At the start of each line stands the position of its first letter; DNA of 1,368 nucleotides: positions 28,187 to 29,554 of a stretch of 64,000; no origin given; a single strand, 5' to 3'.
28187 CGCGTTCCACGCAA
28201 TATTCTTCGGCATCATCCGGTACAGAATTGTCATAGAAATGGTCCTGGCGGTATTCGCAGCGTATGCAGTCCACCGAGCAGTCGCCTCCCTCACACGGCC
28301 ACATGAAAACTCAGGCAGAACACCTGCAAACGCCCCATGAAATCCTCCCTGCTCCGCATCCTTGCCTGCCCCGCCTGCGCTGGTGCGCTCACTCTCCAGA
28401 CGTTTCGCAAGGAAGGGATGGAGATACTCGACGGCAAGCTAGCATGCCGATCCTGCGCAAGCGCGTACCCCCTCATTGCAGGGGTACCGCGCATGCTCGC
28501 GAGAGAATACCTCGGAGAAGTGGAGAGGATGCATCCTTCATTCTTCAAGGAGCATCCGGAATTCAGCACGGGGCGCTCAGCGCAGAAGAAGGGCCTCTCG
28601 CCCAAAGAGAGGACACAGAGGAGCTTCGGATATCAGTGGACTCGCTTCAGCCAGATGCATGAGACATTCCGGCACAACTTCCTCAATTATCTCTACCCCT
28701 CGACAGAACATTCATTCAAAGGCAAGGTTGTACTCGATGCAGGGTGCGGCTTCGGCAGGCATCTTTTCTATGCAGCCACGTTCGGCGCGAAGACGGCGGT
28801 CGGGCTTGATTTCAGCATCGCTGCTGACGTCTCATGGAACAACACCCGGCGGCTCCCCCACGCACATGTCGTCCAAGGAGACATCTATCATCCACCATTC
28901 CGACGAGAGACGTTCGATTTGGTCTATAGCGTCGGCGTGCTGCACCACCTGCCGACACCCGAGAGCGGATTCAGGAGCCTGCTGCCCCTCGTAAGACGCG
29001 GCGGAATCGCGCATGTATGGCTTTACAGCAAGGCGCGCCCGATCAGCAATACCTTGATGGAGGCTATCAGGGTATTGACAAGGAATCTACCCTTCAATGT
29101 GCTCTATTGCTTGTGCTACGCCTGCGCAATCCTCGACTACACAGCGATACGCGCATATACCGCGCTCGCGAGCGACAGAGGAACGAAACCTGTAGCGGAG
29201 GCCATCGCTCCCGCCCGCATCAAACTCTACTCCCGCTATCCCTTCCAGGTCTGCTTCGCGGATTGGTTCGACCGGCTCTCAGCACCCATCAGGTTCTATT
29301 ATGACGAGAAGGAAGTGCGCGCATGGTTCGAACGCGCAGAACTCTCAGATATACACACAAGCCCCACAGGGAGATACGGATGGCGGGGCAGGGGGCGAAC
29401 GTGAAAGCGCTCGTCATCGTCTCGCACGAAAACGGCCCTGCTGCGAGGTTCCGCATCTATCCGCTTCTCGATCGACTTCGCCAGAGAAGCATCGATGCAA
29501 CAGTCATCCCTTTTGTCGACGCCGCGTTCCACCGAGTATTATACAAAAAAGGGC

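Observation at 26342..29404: Dpm1-like Dol-P-sugar synthase, overlapping GT-C (PMT/ArnT-like) transferase and Trm112-type zinc-ribbon methyltransferase form a three-gene overlapping module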

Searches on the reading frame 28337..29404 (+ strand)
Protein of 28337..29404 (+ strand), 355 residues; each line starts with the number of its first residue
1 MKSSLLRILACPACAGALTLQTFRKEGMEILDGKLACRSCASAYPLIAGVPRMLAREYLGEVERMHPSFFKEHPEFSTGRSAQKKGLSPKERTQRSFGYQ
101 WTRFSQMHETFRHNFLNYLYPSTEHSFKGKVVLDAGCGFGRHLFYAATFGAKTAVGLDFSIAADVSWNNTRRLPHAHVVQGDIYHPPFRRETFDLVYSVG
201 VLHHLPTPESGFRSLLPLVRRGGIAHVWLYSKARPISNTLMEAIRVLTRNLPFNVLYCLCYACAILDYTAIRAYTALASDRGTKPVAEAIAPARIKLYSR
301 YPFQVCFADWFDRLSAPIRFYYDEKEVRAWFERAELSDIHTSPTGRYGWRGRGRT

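Call 3: search_protein_families(library=pfam, proteins=[window:28337-29404:+], max_evalue=0.01)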
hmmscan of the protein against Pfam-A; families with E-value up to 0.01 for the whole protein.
window:28337-29404:+ (355 aa): 8 families
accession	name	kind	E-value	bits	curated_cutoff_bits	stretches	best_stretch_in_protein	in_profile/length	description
PF08241.18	Methyltransf_11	-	8.4e-16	58.8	21.2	1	133-225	1-93/95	Methyltransferase domain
PF13649.12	Methyltransf_25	-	1.4e-13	51.8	27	1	132-223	1-97/97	Methyltransferase domain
PF08242.18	Methyltransf_12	-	2.1e-10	41.6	30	1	133-224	1-97/98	Methyltransferase domain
PF13847.12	Methyltransf_31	-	1.1e-09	38.6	27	1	128-226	3-108/145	Methyltransferase domain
PF13489.12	Methyltransf_23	-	1e-08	35.5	27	1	126-225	20-114/164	Methyltransferase domain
PF08003.17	Methyltransf_9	-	5.3e-08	32.6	23.8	1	127-223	114-213/315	Protein of unknown function (DUF1698)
PF03966.22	Trm112p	-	8.9e-08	32.4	22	1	3-46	2-37/40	Trm112p-like protein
PF01728.25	FtsJ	-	0.0079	16.6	24.1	0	128-196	21-95/181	FtsJ-like methyltransferase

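Call 4: search_protein_families(library=ncbifam, proteins=[window:28337-29404:+], max_evalue=0.001)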
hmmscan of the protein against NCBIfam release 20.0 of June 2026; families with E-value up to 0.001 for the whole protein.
window:28337-29404:+ (355 aa): 12 families
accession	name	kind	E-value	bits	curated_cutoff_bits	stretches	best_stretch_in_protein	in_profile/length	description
NF038101.1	Trm112_arch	equivalog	1.8e-16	60.1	77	1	1-57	1-57/59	methytransferase partner Trm112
NF011650.0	PRK15068.1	equivalog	1.2e-10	40.7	209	1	126-223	120-221/324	tRNA 5-methoxyuridine(34)/uridine 5-oxyacetic acid(34) synthase CmoB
TIGR00452.1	TIGR00452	equivalog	3e-10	39.4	275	1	126-223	115-215/316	tRNA 5-methoxyuridine(34)/uridine 5-oxyacetic acid(34) synthase CmoB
TIGR02072.1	BioC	equivalog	1.1e-08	35.2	184.95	1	110-227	18-132/244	malonyl-ACP O-methyltransferase BioC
NF045667.1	MTase_DVU1556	equivalog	1.8e-08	34.1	155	1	128-224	22-116/213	DVU_1556 family methyltransferase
NF045825.1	FAmtase_mtf2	equivalog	9.5e-08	31.6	400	1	105-223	35-154/248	fatty-acid O-methyltransferase Mtf2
NF045823.1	PthPhpthDimycoMt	equivalog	1.1e-06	28.1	300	1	109-223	47-162/256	phthiotriol/phenolphthiotriol dimycocerosates methyltransferase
NF007610.0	PRK10258.1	equivalog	2.5e-05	23.7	342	1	97-224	13-135/251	malonyl-ACP O-methyltransferase BioC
NF002463.0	PRK01683.1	equivalog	4.6e-05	23.2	297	1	130-243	33-144/258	trans-aconitate 2-methyltransferase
TIGR04290.1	meth_Rta_06860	hypoth_equivalog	8.3e-05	22.1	300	1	124-208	45-131/226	TIGR04290 family methyltransferase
NF041537.1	ArsM_AhpD_UU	exception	0.00052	18.9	510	1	127-223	75-176/345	arsenite methyltransferase/AhpD domain selenoprotein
TIGR02021.1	BchM-ChlM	equivalog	0.00099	18.6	158.9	0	108-207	37-133/218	magnesium protoporphyrin IX methyltransferase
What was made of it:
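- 28337..29404 (+): Trm112-type zinc-ribbon (residues 1-57) fused to a class I SAM methyltransferase with a conserved C-terminal extension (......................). NCBIfam Trm112_arch scores 60 bits against a cutoff of 77 (call 4).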

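Call 9: search_solved_structures(query=window:28337-29404:+, max_evalue=0.01, show_alignments=1)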
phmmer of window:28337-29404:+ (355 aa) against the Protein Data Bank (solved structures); distinct sequences matched with E-value up to 0.01: 59.
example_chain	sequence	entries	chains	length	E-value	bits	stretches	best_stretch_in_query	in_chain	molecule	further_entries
6zxw_H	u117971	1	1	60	6.5e-09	38.5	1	1-54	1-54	Uncharacterized protein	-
8hkr_A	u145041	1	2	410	4.8e-08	35.6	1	118-241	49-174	Protein lysine methyltransferase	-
8dur_A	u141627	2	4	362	6.9e-08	35.1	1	85-199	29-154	Protein arginine N-methyltransferase 1 (PRMT1) | PUA domain-containing protein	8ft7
6cu3_A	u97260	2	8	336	7.6e-07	31.7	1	112-199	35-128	protein arginine N-methyltransferase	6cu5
3mgg_A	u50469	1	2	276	1.1e-06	31.2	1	123-225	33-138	Methyltransferase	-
7ct8_A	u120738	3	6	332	2.3e-06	30.1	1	127-212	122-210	tRNA U34 carboxymethyltransferase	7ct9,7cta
3g5l_A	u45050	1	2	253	3.4e-06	29.5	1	126-205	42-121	Putative S-adenosylmethionine dependent methyltransferase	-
4qnu_A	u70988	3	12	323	8.8e-06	28.2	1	127-211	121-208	tRNA (mo5U34)-methyltransferase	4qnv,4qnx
6uv6_A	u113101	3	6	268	9.1e-06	28.1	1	131-248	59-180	D-glucose O-methyltransferase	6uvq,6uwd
4x41_A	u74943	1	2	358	9.9e-06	28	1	83-167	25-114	Protein arginine N-methyltransferase 8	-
2fyt_A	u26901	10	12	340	2.7e-05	26.6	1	97-160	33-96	Protein arginine N-methyltransferase 3 | PRMT3 protein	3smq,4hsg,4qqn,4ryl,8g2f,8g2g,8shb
4p7c_A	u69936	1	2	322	3e-05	26.4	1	125-223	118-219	tRNA (mo5U34)-methyltransferase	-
3bus_A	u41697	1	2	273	3.2e-05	26.3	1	129-245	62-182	Methyltransferase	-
5wp5_A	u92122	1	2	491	3.4e-05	26.3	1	129-232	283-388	Phosphomethylethanolamine N-methyltransferase 2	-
3q7e_A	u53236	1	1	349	4.3e-05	25.9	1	73-198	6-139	Protein arginine N-methyltransferase 1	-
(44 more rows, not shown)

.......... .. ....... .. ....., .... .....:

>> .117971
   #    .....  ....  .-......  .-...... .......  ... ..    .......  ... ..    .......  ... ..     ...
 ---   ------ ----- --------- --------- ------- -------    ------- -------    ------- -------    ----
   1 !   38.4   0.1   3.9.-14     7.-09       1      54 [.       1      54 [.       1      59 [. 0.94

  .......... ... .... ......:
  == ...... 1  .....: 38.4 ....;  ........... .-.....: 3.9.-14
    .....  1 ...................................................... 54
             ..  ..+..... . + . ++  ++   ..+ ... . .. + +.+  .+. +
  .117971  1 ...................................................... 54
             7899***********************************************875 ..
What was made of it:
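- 28337..29404 (+): PDB hit 6zxw_H at 6.5e-9 over residues 1-54 (call 9).
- On Trm112–methyltransferase architecture: Archaeal Trm112 chain 6zxw_H matches at 6.5e-9 (call 9).
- Trm112-like N-terminal domain (calls 3, 4, 9). Weak CmoB and PRMT hits for the catalytic domain (calls 4, 9).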

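Call 17: find_homologous_proteins(query=window:28337-29404:+, max_evalue=0.001)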
Query window:28337-29404:+ (355 aa): 1222 proteins with E <= 0.001 among 5256 candidates; the best 120 are listed.
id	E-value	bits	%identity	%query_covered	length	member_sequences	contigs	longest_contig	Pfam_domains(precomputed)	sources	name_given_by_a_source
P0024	8.5e-246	833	100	100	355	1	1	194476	PF13847.13,PF13489.13,PF08003.18,PF13649.13,PF03966.23,PF08241.19,PF08242.19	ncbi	-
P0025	7.4e-114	399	47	99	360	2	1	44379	PF13847.13,PF13489.13,PF08003.18,PF02353.27,PF13649.13,PF03966.23,PF08241.19,PF08242.19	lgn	-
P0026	1.2e-107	378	48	100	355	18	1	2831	PF13847.13,PF13489.13,PF08003.18,PF13649.13,PF03966.23,PF08241.19,PF08242.19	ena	-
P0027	4.0e-106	373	46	100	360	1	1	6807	PF13847.13,PF13489.13,PF13649.13,PF03966.23,PF08241.19,PF08242.19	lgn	-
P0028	2.5e-104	367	50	100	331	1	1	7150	PF13847.13,PF13489.13,PF08003.18,PF02353.27,PF13649.13,PF03966.23,PF08241.19,PF08242.19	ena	-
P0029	2.4e-103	364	48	99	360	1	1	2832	PF13847.13,PF13489.13,PF13649.13,PF03966.23,PF08241.19,PF08242.19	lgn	-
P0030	2.8e-102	361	47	99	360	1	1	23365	PF13847.13,PF13489.13,PF13649.13,PF03966.23,PF08241.19,PF08242.19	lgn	-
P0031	5.1e-102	360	44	100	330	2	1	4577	PF13847.13,PF13489.13,PF13649.13,PF03966.23,PF08241.19,PF08242.19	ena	-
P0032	3.3e-101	357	48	99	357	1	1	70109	PF13847.13,PF13489.13,PF13649.13,PF03966.23,PF08241.19,PF08242.19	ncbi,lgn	-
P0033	6.9e-101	356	46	100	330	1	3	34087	PF13847.13,PF13489.13,PF13649.13,PF03966.23,PF08241.19,PF08242.19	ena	-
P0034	7.0e-101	356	48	99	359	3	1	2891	PF13847.13,PF13489.13,PF08003.18,PF13649.13,PF08241.19,PF08242.19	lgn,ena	-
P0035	1.0e-100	355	47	99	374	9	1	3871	PF13847.13,PF13489.13,PF08003.18,PF13649.13,PF08241.19,PF08242.19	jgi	jgi:SAM-dependent methyltransferase/uncharacterized protein YbaR (Trm112 family)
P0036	1.1e-100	355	47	99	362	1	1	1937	PF13847.13,PF13489.13,PF08003.18,PF13649.13,PF03966.23,PF08241.19,PF08242.19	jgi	jgi:SAM-dependent methyltransferase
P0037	1.4e-100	355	49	99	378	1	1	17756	PF13847.13,PF13489.13,PF08003.18,PF13649.13,PF03966.23,PF08241.19,PF08242.19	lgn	-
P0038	2.2e-100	354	49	99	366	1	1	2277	PF13847.13,PF13489.13,PF08003.18,PF13649.13,PF03966.23,PF08241.19,PF08242.19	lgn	-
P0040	5.8e-100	353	49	100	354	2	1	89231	PF13847.13,PF13489.13,PF08003.18,PF02353.27,PF13649.13,PF03966.23,PF08241.19,PF08242.19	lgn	-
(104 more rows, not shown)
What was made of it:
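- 28337..29404 (+): More than 1,200 full-length homologues at about 45-50% identity (call 17).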

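Call 18: find_encoding_contigs(protein=P0025, flank=6000, max_places=2)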
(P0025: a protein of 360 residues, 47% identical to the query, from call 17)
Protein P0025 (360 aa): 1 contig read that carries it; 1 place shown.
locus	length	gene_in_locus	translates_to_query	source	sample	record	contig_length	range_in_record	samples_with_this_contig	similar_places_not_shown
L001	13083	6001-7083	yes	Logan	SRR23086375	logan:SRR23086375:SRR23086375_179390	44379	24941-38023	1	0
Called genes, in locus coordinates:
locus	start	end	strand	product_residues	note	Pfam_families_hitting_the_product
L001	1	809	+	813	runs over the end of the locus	PF13231:PMT_2 (weak), PF13439:Glyco_transf_4, PF13579:Glyco_trans_4_4, PF00534:Glycos_transf_1, PF13692:Glyco_trans_1_4 (weak), PF26337:Gtf3_C (weak)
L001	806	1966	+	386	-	PF13439:Glyco_transf_4, PF13579:Glyco_trans_4_4 (weak), PF00534:Glycos_transf_1, PF13692:Glyco_trans_1_4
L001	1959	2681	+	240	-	PF13489:Methyltransf_23, PF13847:Methyltransf_31, PF08241:Methyltransf_11, PF08242:Methyltransf_12, PF13649:Methyltransf_25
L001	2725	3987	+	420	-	PF01943:Polysacc_synt, PF13440:Polysacc_synt_3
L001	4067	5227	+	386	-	PF01041:DegT_DnrJ_EryC1, PF00155:Aminotran_1_2, PF01212:Beta_elim_lyase, PF01053:Cys_Met_Meta_PP (weak)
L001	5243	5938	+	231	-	PF13489:Methyltransf_23, PF13847:Methyltransf_31 (faint), PF08241:Methyltransf_11, PF08242:Methyltransf_12 (faint), PF13649:Methyltransf_25 (faint)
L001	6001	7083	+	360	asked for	PF03966:Trm112p (faint), PF02353:CMAS (weak), PF13489:Methyltransf_23, PF08003:Methyltransf_9 (weak), PF13847:Methyltransf_31, PF08241:Methyltransf_11, PF08242:Methyltransf_12, PF13649:Methyltransf_25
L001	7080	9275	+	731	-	PF00534:Glycos_transf_1, PF13692:Glyco_trans_1_4, PF13524:Glyco_trans_1_2 (weak), PF13439:Glyco_transf_4, PF00534:Glycos_transf_1, PF13692:Glyco_trans_1_4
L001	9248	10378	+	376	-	PF13477:Glyco_trans_4_2, PF13579:Glyco_trans_4_4, PF13439:Glyco_transf_4, PF00534:Glycos_transf_1, PF13692:Glyco_trans_1_4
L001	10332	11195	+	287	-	PF01522:Polysacc_deac_1, PF11959:DUF3473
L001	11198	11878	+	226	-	PF02353:CMAS (weak), PF13489:Methyltransf_23, PF05175:MTS, PF13847:Methyltransf_31, PF08241:Methyltransf_11, PF08242:Methyltransf_12, PF09445:Methyltransf_15, PF13649:Methyltransf_25, +2 more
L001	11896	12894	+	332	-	PF00953:Glycos_transf_4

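Call 19: find_encoding_contigs(protein=P0032, flank=6000, max_places=2)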
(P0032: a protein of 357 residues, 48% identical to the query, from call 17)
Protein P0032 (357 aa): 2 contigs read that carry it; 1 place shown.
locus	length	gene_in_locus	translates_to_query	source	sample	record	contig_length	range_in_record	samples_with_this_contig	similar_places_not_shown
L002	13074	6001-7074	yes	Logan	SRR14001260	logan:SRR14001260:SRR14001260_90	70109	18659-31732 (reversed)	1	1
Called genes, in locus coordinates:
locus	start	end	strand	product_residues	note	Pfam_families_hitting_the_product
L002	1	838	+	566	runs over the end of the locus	PF14221:DUF4330 (weak)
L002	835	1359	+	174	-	-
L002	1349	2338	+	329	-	PF01370:Epimerase, PF02719:Polysacc_synt_2, PF04321:RmlD_sub_bind, PF01073:3Beta_HSD, PF07993:NAD_binding_4 (weak), PF16363:GDP_Man_Dehyd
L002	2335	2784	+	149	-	PF00908:dTDP_sugar_isom, PF14667:Polysacc_synt_C (weak)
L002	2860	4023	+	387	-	PF08421:Methyltransf_13, PF13489:Methyltransf_23, PF08241:Methyltransf_11 (weak), PF08242:Methyltransf_12 (faint), PF08484:Methyltransf_14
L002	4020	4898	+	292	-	PF05050:Methyltransf_21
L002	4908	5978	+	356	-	PF00535:Glycos_transf_2, PF13641:Glyco_tranf_2_3 (weak)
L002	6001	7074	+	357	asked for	PF03966:Trm112p (weak), PF13489:Methyltransf_23, PF08241:Methyltransf_11, PF08242:Methyltransf_12, PF13649:Methyltransf_25, PF13847:Methyltransf_31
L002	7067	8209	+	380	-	PF01041:DegT_DnrJ_EryC1, PF01212:Beta_elim_lyase (faint)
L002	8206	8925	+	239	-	PF01841:Transglut_core (weak)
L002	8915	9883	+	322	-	PF01073:3Beta_HSD, PF01370:Epimerase, PF02719:Polysacc_synt_2, PF04321:RmlD_sub_bind, PF05368:NmrA (weak), PF07993:NAD_binding_4 (faint), PF16363:GDP_Man_Dehyd, PF13460:NAD_binding_10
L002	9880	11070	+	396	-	PF00155:Aminotran_1_2 (weak), PF01041:DegT_DnrJ_EryC1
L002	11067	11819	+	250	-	PF02348:CTP_transf_3, PF12804:NTP_transf_3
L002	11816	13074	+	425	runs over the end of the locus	-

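Call 20: find_encoding_contigs(protein=P0040, flank=6000, max_places=2)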
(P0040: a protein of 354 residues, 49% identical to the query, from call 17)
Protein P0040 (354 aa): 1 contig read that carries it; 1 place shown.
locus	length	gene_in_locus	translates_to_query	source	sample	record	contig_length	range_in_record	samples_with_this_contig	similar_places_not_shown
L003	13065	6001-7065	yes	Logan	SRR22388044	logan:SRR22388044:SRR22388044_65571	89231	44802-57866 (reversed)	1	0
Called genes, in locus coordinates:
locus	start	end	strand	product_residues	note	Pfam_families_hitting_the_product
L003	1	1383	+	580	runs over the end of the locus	PF13231:PMT_2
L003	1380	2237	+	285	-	PF00535:Glycos_transf_2, PF10111:Glyco_tranf_2_2 (weak), PF13641:Glyco_tranf_2_3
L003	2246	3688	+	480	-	PF13231:PMT_2 (weak)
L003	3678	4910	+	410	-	PF13439:Glyco_transf_4, PF13579:Glyco_trans_4_4, PF13692:Glyco_trans_1_4, PF26337:Gtf3_C (weak)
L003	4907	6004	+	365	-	PF13579:Glyco_trans_4_4 (weak), PF13692:Glyco_trans_1_4, PF13524:Glyco_trans_1_2 (weak), PF00534:Glycos_transf_1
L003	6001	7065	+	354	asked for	PF03966:Trm112p (weak), PF08003:Methyltransf_9 (faint), PF13489:Methyltransf_23, PF02353:CMAS (faint), PF13847:Methyltransf_31, PF08241:Methyltransf_11, PF08242:Methyltransf_12, PF13649:Methyltransf_25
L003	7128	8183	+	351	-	PF01522:Polysacc_deac_1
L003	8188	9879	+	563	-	PF02543:Carbam_trans_N, PF00814:TsaD (faint), PF16861:Carbam_trans_C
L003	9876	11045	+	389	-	PF09445:Methyltransf_15 (faint), PF05175:MTS, PF08241:Methyltransf_11 (weak), PF13649:Methyltransf_25, PF13847:Methyltransf_31 (weak)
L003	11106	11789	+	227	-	PF22674:C2185-like_N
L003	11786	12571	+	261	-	PF01841:Transglut_core (faint)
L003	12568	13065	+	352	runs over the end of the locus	PF01041:DegT_DnrJ_EryC1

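Call 37: find_related_loci(query=A3, collection=genome_contigs, flank=10000)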
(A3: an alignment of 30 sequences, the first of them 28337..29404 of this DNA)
Query A3 (355 aa) in genome_contigs; peptide patterns used: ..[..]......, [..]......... (x = any residue, [..] = any of these).
599 stretches matched a pattern (row limit reached: there are more); 218 encode a relative of the query (tblastn E <= 1e-3); the best 80 are kept; 80 distinct loci.
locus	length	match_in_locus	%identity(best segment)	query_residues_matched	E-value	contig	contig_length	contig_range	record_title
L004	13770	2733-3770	48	10-355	1e-106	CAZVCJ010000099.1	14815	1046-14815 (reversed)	MAG TPA_asm: uncultured Anaerolineae bacterium isolate SRP178699_co1_610 genome assembly, contig: NODE_5254_length_14815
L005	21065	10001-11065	46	1-353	3e-102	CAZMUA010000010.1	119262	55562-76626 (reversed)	MAG TPA_asm: uncultured Woeseiaceae bacterium isolate SRP077602_co4_537 genome assembly, contig: NODE_133_length_119262_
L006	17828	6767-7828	46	1-353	6e-102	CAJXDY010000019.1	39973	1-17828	MAG TPA_asm: uncultured Acidobacteria bacterium isolate ERR599008_bin.42_MetaBAT_v2.12.1_MAG genome assembly, contig: NO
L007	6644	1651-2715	48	1-353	6e-101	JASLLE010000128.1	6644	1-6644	MAG: Dehalococcoidia bacterium isolate Arabian10_MAG_17 NODE_128_length_6644_cov_7.794731, whole genome shotgun sequence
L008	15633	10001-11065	48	1-353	7e-101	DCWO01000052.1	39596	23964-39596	MAG TPA_asm: Dehalococcoidia bacterium UBA2160 UBA2160_contig_20101, whole genome shotgun sequence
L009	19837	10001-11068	48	1-353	2e-100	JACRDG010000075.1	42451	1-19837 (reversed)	MAG: Desulfomonile tiedjei isolate NC_groundwater_1666_Pr3_B-0.1um_58_14 SR-2_scaffold_141_2110895, whole genome shotgun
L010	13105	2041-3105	43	1-354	2e-98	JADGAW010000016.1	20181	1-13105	MAG: Nitrospinota bacterium isolate nPCRbin9 nPCR_bin9_NODE_16_length_20181_cov_2.765569, whole genome shotgun sequence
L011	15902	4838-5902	46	1-353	6e-98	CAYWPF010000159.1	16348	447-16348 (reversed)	MAG TPA_asm: uncultured Enterobacteriaceae bacterium isolate SRP092796_co2_762 genome assembly, contig: k141_1364218, wh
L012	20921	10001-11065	45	1-354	2e-96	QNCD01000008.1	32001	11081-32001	MAG: Candidatus Omnitrophota bacterium isolate B70_G16 B70_Guay16_scaffold_00441, whole genome shotgun sequence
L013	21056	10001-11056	43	1-353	1e-96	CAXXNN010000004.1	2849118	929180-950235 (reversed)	MAG: Vicinamibacterales bacterium isolate 584f8af7-9898-40e5-a533-8d11c034b1eb genome assembly, contig: contig_4, whole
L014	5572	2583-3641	44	1-353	8e-96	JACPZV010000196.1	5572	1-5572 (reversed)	MAG: Acidobacteria bacterium isolate NC_groundwater_899_Pr1_S-0.2um_65_15 Montesol18-Sp2_coassembly_scaffold_376165, who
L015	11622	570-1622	44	1-353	3e-94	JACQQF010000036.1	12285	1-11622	MAG: Candidatus Methylomirabilota bacterium isolate NC_groundwater_1326_Ag_S-0.2um_61_204 S_p2_S4_coassembly_k141_116705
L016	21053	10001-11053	43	1-353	5e-93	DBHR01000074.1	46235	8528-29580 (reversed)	MAG TPA_asm: Acidobacteria bacterium UBA823 UBA823_contig_22073, whole genome shotgun sequence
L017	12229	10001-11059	43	1-353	6e-93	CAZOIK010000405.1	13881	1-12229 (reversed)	MAG TPA_asm: uncultured Bifidobacteriaceae bacterium isolate binchicken_co84_157 genome assembly, contig: k141_1202625,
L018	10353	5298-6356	43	1-353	6e-93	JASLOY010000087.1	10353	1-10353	MAG: Vicinamibacterales bacterium isolate Arabian11_MAG_46 NODE_87_length_10353_cov_3.412125, whole genome shotgun seque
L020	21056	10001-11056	43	1-353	4e-92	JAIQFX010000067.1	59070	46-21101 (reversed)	MAG: Terriglobia bacterium isolate SRVP_36 SRVP18_hole-7m-from-trench_1_20cm_scaffold_827, whole genome shotgun sequence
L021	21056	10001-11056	44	1-353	7e-92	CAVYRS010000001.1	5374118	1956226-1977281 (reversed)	MAG: uncultured Acidobacteriota bacterium isolate MFD06229.bin.2.32 genome assembly, contig: contig_2392, whole genome s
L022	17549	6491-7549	42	1-353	1e-91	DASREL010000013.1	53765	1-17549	MAG TPA_asm: Vicinamibacterales bacterium isolate SMAG_U10005 k141_1161006, whole genome shotgun sequence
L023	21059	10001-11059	44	1-353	3e-91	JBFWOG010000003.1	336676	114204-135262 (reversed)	MAG: Vicinamibacterales bacterium isolate CA_2019_TPBF_130 NODE_277_length_336676_cov_51.531007_TPBF, whole genome shotg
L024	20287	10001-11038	43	1-350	7e-91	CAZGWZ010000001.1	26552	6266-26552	MAG TPA_asm: uncultured archaeon isolate binchicken_co129_219 genome assembly, contig: NODE_4870_length_26552_cov_5.2328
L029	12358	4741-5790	42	1-353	7e-89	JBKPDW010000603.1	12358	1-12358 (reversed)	MAG: Acidobacteriota bacterium isolate GB_EKS_MAG_00014 GB_EKS_000000401536, whole genome shotgun sequence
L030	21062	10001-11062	43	1-353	2e-88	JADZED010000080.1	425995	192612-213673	MAG: Acidobacteria bacterium isolate SJ808 c_000001834519, whole genome shotgun sequence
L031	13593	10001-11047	42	11-353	3e-88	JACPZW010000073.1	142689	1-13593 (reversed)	MAG: Acidobacteria bacterium isolate NC_groundwater_900_Pr1_S-0.2um_67_29 Montesol18-Sp2_coassembly_scaffold_1044284, wh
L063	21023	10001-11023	36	1-349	2e-60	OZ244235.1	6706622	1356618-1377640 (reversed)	MAG: Candidatus Latescibacterota bacterium isolate e5868d62-61ad-4724-99e8-9c09e4b40cf9 genome assembly, chromosome: 1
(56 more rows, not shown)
